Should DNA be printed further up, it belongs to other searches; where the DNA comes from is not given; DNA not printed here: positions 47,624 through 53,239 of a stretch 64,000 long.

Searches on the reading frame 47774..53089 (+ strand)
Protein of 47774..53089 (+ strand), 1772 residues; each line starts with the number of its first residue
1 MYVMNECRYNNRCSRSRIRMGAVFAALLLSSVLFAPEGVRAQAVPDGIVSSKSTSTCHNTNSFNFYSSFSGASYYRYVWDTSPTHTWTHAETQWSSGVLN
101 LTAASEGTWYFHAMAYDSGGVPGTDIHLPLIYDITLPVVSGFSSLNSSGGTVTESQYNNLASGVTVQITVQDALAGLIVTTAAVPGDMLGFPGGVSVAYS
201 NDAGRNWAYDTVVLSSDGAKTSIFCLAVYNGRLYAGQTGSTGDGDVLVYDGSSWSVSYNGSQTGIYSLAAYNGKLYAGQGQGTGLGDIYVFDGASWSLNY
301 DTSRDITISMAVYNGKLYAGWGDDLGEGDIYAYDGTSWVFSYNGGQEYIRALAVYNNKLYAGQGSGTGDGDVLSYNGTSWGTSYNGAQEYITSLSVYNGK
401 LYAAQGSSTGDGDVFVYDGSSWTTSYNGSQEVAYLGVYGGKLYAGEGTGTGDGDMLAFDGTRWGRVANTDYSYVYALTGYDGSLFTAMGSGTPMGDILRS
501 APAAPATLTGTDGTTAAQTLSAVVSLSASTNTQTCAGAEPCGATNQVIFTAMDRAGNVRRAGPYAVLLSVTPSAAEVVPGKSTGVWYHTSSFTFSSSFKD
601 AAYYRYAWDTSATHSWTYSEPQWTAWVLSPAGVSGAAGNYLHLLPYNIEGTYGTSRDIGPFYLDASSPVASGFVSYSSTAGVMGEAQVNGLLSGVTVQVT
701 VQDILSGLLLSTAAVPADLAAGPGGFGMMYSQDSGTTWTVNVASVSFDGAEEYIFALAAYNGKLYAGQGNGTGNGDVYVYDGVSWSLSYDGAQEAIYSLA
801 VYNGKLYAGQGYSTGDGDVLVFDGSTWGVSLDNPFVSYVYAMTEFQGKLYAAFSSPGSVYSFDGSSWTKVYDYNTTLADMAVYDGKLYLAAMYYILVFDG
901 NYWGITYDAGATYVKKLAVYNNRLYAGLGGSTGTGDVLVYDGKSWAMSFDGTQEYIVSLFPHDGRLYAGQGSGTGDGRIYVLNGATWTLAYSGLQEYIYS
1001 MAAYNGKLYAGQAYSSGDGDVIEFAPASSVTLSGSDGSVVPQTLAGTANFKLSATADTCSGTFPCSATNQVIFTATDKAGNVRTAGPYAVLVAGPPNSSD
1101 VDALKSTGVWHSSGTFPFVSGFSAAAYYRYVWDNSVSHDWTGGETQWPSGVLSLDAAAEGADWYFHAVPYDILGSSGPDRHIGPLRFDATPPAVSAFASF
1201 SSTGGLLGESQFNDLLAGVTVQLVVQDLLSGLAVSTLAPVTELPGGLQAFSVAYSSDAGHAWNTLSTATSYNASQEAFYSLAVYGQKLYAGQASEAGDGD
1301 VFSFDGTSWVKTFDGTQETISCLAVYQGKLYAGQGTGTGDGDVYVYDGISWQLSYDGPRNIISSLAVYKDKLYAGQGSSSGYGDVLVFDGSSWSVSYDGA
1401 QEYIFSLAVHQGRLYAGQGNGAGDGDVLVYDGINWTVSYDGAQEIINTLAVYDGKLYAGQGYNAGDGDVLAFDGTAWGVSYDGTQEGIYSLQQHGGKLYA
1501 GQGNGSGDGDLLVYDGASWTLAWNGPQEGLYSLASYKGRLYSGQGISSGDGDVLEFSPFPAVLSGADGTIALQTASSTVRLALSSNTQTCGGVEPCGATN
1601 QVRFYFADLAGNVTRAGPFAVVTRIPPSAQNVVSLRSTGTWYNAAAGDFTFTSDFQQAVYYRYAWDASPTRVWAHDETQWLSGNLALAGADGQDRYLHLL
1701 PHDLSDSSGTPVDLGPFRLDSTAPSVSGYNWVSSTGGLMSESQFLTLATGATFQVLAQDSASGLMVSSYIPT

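Call 7: search_protein_families(library=pfam, proteins=[window:47774-53089:+], max_evalue=1)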
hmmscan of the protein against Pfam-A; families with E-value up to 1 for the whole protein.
window:47774-53089:+ (1772 aa): 4 families
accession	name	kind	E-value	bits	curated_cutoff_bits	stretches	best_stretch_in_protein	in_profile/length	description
PF03478.24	Beta-prop_KIB1-4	-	6.1e-08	32.9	27.4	2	837-893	80-130/242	KIB1-4 beta-propeller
PF12245.14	Big_3_2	-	0.0054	17.4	23.3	0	1031-1085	53-113/122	Bacterial Ig-like domain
PF20247.3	DUF6602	-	0.011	16.1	27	0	394-429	33-68/104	Domain of unknown function (DUF6602)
PF21471.3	Reelin_subrepeat-B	-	0.12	12.6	27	0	1251-1282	61-92/127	Reelin subrepeat B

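Call 9: search_protein_families(library=ncbifam, proteins=[window:47774-53089:+], max_evalue=1)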
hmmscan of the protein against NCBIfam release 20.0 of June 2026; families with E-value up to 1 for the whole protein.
window:47774-53089:+ (1772 aa): 1 family
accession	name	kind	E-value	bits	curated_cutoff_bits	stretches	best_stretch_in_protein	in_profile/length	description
NF047446.1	barrel_OmpL47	domain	0.00035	21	40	0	1068-1090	44-66/68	OmpL47-type beta-barrel domain-containing protein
